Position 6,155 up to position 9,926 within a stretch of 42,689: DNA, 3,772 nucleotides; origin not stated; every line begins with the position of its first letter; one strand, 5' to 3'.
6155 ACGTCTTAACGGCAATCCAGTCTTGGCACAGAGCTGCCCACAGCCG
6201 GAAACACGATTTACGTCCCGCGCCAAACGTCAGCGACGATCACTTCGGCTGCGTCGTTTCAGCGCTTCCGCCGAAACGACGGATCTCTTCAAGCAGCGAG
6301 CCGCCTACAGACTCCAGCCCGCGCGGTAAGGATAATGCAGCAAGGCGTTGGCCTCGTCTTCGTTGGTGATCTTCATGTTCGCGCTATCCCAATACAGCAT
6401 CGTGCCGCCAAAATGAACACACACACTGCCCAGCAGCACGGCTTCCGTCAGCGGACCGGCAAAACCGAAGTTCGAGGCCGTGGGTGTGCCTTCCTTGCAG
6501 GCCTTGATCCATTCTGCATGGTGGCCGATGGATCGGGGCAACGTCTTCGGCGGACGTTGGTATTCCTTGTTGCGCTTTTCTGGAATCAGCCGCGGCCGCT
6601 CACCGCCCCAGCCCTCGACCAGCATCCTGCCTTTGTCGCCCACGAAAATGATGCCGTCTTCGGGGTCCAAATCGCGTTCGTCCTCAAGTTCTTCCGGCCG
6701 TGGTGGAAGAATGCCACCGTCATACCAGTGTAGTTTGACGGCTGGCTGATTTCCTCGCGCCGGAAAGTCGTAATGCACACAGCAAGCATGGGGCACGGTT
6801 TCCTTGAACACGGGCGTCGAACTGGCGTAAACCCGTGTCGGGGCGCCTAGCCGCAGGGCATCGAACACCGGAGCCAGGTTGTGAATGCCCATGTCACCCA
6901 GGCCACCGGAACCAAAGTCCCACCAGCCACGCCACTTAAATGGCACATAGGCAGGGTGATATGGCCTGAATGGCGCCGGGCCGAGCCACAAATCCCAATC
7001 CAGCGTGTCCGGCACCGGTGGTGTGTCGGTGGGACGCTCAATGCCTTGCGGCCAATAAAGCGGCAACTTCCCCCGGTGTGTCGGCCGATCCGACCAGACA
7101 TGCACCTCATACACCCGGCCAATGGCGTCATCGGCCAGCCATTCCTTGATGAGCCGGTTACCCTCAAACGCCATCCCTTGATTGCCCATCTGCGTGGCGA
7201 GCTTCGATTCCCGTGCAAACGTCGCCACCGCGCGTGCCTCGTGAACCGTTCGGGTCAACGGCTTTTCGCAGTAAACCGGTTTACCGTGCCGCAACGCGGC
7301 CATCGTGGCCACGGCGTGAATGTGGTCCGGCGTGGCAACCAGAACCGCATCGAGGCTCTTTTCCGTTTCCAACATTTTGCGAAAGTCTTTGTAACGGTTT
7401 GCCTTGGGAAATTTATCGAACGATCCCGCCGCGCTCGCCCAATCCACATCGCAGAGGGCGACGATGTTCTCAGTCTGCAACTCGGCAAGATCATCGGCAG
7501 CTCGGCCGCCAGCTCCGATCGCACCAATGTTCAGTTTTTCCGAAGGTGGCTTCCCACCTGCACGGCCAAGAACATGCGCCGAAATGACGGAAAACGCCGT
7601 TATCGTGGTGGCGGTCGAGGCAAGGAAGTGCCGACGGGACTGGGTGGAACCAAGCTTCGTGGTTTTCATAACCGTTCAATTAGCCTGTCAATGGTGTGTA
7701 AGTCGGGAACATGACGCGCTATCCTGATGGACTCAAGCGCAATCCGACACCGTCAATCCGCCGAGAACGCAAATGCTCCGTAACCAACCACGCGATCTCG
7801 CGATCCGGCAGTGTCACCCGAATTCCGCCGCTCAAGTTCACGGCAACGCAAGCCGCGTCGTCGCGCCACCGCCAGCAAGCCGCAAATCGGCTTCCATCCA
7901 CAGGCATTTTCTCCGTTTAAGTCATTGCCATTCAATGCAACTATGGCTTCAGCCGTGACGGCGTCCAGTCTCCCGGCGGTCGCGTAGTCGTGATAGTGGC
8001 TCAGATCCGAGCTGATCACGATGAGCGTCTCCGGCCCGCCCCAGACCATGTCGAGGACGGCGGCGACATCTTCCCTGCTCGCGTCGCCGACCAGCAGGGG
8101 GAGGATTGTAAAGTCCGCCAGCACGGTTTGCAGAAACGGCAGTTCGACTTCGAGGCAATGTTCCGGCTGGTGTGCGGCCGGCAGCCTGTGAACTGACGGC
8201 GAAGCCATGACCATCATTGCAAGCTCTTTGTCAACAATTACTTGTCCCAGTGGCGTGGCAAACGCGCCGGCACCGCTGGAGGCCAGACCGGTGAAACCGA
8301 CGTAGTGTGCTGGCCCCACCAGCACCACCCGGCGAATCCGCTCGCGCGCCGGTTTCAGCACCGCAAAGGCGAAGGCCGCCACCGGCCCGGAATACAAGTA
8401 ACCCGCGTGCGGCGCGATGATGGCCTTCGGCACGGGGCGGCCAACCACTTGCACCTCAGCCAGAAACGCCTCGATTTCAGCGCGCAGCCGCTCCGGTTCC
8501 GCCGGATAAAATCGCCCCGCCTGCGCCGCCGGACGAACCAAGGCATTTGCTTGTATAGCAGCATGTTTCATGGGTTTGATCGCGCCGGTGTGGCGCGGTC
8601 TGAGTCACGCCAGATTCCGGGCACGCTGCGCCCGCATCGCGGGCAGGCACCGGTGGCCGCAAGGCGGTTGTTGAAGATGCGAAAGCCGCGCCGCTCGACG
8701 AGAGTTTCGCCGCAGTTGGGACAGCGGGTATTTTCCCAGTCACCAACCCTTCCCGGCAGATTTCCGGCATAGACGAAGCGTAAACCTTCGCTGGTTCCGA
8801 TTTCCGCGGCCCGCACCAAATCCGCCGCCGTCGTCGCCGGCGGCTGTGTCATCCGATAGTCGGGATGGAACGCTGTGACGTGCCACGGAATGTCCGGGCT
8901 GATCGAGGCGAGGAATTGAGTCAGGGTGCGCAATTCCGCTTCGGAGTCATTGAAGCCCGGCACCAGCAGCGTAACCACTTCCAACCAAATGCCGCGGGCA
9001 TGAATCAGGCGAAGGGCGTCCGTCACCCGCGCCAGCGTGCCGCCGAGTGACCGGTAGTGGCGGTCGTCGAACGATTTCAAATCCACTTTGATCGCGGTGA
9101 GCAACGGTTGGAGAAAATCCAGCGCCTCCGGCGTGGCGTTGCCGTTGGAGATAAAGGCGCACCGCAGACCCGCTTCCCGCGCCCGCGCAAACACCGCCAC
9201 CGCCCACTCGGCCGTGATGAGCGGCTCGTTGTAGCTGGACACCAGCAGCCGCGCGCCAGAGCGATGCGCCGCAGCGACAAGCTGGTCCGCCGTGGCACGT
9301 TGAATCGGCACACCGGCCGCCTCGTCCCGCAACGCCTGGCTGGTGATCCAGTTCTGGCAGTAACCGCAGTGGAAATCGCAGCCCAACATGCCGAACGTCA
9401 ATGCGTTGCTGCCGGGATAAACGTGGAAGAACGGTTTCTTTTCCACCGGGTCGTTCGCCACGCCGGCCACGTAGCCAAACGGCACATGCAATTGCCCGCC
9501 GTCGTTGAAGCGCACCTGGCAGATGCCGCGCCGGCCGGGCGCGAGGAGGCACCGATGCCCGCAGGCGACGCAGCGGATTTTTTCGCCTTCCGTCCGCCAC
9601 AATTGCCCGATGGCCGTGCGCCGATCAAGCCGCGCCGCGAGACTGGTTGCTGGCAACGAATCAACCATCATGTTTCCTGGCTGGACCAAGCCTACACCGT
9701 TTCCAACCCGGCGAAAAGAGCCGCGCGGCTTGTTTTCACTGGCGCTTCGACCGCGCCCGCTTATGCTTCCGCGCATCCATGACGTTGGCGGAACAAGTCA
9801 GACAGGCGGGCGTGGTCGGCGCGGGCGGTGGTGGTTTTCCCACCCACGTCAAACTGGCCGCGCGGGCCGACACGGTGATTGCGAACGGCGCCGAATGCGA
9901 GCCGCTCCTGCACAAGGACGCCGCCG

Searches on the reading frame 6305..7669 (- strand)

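Call 3: search_protein_families(library=pfam, proteins=[window:6305-7669:-])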
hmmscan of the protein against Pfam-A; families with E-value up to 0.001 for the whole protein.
window:6305-7669:- (454 aa): 3 families
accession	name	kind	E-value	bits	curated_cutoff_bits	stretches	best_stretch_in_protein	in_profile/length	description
PF19051.5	GFO_IDH_MocA_C2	-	3.8e-22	79.5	23.3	1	215-269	44-98/254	Oxidoreductase family, C-terminal alpha/beta domain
PF01408.29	GFO_IDH_MocA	-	3.5e-17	63.7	24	1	47-161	2-118/120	Oxidoreductase family, NAD-binding Rossmann fold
PF22725.1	GFO_IDH_MocA_C3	-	1.2e-06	28.9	27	0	242-303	31-93/124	GFO/IDH/MocA C-terminal domain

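Call 4: search_protein_families(library=ncbifam, proteins=[window:6305-7669:-])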
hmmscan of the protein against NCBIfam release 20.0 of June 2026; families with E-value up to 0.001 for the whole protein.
window:6305-7669:- (454 aa): 9 families
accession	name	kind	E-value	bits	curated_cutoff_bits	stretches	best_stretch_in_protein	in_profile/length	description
NF058561.1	BT_2158_fam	equivalog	2.5e-147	491.4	750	1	11-441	1-436/487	glycoside 3-dehydrogenase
TIGR04380.1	myo_inos_iolG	equivalog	8e-19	67.7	355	1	45-197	1-156/330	inositol 2-dehydrogenase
NF052479.1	LevoglcsnDh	equivalog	4.3e-13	48.7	650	1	71-189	40-157/386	levoglucosan dehydrogenase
NF040723.1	UDP-GlcNAcDh_Arch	equivalog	1.3e-12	47.9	450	1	48-186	3-141/302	UDP-N-acetylglucosamine 3-dehydrogenase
NF052679.1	InsChiInosDhIolG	equivalog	1.7e-12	47.1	540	1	46-191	3-153/343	bifunctional inositol 2-dehydrogenase/D-chiro-inositol 1-dehydrogenase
NF041392.1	XylDh_Gfo6_Halo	equivalog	1.1e-08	34.3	350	1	80-190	58-167/350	D-xylose 1-dehydrogenase Gfo6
NF008607.0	PRK11579.1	subfamily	2.4e-06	26.8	330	1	73-194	33-153/346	oxidoreductase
NF007574.0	PRK10206.1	equivalog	0.00051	19.2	352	1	99-170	60-129/345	oxidoreductase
NF058563.1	BT_2159_fam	equivalog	0.00075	18.6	650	1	48-159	3-116/350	disaccharide 3-dehydrogenase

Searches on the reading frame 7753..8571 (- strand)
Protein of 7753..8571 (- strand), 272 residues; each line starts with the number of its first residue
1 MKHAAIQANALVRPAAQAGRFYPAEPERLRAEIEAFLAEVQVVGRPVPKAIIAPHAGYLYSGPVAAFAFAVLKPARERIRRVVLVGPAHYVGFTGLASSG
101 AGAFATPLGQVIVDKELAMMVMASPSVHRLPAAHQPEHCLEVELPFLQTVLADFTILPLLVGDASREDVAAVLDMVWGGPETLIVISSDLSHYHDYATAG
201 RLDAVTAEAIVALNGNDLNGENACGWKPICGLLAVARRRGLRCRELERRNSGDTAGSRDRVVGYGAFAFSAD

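Call 3: search_protein_families(library=pfam, proteins=[window:7753-8571:-])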
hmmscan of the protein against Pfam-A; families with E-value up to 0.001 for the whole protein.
window:7753-8571:- (272 aa): 1 family
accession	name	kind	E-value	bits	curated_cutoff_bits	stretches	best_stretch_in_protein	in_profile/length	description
PF01875.22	Memo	-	1.4e-49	169.2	27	1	15-266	2-267/269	Memo-like protein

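Call 4: search_protein_families(library=ncbifam, proteins=[window:7753-8571:-])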
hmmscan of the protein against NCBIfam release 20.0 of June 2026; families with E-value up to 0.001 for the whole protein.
window:7753-8571:- (272 aa): 2 families
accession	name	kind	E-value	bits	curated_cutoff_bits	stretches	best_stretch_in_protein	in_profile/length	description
TIGR04336.1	AmmeMemoSam_B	hypoth_equivalog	6.9e-76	255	26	1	13-269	1-270/270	AmmeMemoRadiSam system protein B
NF001987.0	PRK00782.1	equivalog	8.3e-48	162.9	295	1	12-269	2-265/267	MEMO1 family protein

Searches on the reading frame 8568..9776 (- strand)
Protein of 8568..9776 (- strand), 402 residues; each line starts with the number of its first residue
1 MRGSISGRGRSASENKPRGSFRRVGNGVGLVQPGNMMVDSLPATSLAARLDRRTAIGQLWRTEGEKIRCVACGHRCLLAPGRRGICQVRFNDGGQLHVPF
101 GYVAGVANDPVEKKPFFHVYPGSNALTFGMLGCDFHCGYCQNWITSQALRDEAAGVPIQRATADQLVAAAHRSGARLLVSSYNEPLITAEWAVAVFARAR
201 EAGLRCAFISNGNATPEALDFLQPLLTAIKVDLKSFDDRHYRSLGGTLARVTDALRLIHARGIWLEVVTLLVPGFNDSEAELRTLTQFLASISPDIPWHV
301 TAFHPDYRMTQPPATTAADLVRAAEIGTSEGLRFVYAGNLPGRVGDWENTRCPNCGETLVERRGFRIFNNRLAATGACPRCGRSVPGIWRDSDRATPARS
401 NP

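Call 3: search_protein_families(library=pfam, proteins=[window:8568-9776:-])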
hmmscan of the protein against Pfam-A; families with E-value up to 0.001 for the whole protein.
window:8568-9776:- (402 aa): 1 family
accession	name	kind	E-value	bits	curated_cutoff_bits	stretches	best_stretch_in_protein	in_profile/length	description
PF04055.27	Radical_SAM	-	7.4e-19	69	29.5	1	132-281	6-160/166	Radical SAM superfamily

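Call 4: search_protein_families(library=ncbifam, proteins=[window:8568-9776:-])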
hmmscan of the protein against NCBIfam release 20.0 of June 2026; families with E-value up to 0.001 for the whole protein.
window:8568-9776:- (402 aa): 17 families
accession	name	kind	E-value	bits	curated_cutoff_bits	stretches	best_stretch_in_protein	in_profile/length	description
TIGR04337.1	AmmeMemoSam_rS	hypoth_equivalog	7.7e-86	288.1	220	1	61-395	6-339/349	AmmeMemoRadiSam system radical SAM enzyme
TIGR04041.1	activase_YjjW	hypoth_equivalog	1.8e-15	57.1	250.2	1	183-305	117-240/276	YjjW family glycine radical enzyme activase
NF048010.1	SfplDhtActHpsHDes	equivalog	1.5e-14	53.5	430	1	171-304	129-264/298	(2S)-3-sulfopropanediol dehydratase activating enzyme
TIGR02493.1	PFLA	equivalog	1.3e-13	50.8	231.75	1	126-292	19-186/235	pyruvate formate-lyase-activating protein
TIGR02494.1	PFLE_PFLC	subfamily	1.2e-10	41.1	174.35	1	183-294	132-244/293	glycyl-radical enzyme activating protein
NF007483.0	PRK10076.1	equivalog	2.8e-08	33.3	326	1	181-304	124-247/292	[formate-C-acetyltransferase]-activating enzyme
TIGR02495.1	NrdG2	equivalog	4.2e-08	32.8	131.15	1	120-286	13-177/193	anaerobic ribonucleoside-triphosphate reductase activating protein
TIGR04395.1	cutC_activ_rSAM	equivalog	9.4e-07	28.4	360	1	171-291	127-247/309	choline TMA-lyase-activating enzyme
TIGR04003.1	rSAM_BssD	equivalog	2.3e-06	27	496.45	1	172-293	126-248/314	[benzylsuccinate synthase]-activating enzyme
NF033719.1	ind_deCO2_activ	equivalog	5.4e-06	25.9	425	1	180-291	135-247/302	indoleacetate decarboxylase activase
NF008356.0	PRK11145.1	equivalog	1.3e-05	24.6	375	1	121-292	19-191/246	pyruvate formate lyase 1-activating protein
NF045574.1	sacti_mat_StsB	exception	5.4e-05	22.2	625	1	132-289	105-256/466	StsB family radical SAM/SPASM domain sactipeptide maturase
TIGR04055.1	rSAM_NirJ2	equivalog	7.1e-05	22.5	500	1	133-300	10-171/326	putative heme d1 biosynthesis radical SAM protein NirJ2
TIGR02666.1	moaA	equivalog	8e-05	21.7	284.05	1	133-288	20-179/336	GTP 3',8-cyclase MoaA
NF038283.1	viperin_w_prok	equivalog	0.00011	21.5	180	1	133-247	12-128/281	viperin family antiviral radical SAM protein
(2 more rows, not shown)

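Call 19: find_related_loci(query=window:8568-9668:-, collection=metagenome_contigs, flank=10000)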
Query window:8568-9668:- (366 aa) in metagenome_contigs; peptide patterns used: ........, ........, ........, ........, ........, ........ (x = any residue, [..] = any of these).
600 stretches matched a pattern (row limit reached: there are more); 595 encode a relative of the query (tblastn E <= 1e-3); the best 80 are kept; 80 distinct loci.
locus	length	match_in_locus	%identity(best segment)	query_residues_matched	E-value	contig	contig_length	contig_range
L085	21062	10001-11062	78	1-353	0e+0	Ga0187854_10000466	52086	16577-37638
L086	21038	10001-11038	72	9-353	3e-173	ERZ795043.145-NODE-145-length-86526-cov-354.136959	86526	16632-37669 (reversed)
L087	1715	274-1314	71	7-353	0e+0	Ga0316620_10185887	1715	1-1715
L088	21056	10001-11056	73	10-361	9e-172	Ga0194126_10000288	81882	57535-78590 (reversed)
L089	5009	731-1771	70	7-353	3e-175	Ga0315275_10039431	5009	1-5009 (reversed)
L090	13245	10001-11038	70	9-353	2e-171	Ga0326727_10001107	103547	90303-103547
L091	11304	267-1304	71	9-353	6e-171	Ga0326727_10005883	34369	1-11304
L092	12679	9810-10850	70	8-353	2e-170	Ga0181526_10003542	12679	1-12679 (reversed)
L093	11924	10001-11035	69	10-353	1e-169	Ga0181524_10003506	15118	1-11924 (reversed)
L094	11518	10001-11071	68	10-365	7e-170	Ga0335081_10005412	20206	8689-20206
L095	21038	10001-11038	69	9-353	1e-169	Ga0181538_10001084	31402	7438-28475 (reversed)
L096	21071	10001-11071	67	10-365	3e-169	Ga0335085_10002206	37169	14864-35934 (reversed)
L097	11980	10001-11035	69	9-353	1e-168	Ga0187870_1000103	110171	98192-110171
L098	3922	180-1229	67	4-353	1e-174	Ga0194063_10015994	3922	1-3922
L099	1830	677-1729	68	4-357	0e+0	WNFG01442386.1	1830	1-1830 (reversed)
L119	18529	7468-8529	65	10-362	1e-148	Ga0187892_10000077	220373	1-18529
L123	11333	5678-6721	62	7-353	3e-148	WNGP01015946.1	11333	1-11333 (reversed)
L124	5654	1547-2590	62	7-353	4e-149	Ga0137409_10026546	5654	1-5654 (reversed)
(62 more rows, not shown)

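Call 22: search_protein_families(library=pfam, proteins=[L124:726-1553:+, L119:2398-3120:+, L123:2562-4829:-])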
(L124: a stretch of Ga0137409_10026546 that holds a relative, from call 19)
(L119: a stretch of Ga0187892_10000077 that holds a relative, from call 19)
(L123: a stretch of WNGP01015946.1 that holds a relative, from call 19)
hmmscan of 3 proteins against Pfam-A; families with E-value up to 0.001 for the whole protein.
L124:726-1553:+ (275 aa): 2 families
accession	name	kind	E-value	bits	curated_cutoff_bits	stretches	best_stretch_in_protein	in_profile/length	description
PF00413.30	Peptidase_M10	-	4.2e-13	49.9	24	1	142-267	22-158/159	Matrixin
PF16313.11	DUF4953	-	0.00049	19.8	24.2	1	220-242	11-33/316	Met-zincin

L119:2398-3120:+ (240 aa): 0 families

L123:2562-4829:- (755 aa): 1 family
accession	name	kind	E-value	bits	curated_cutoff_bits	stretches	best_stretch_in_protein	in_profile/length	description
PF03176.21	MMPL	-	7e-84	282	20.5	2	47-373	6-330/333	MMPL family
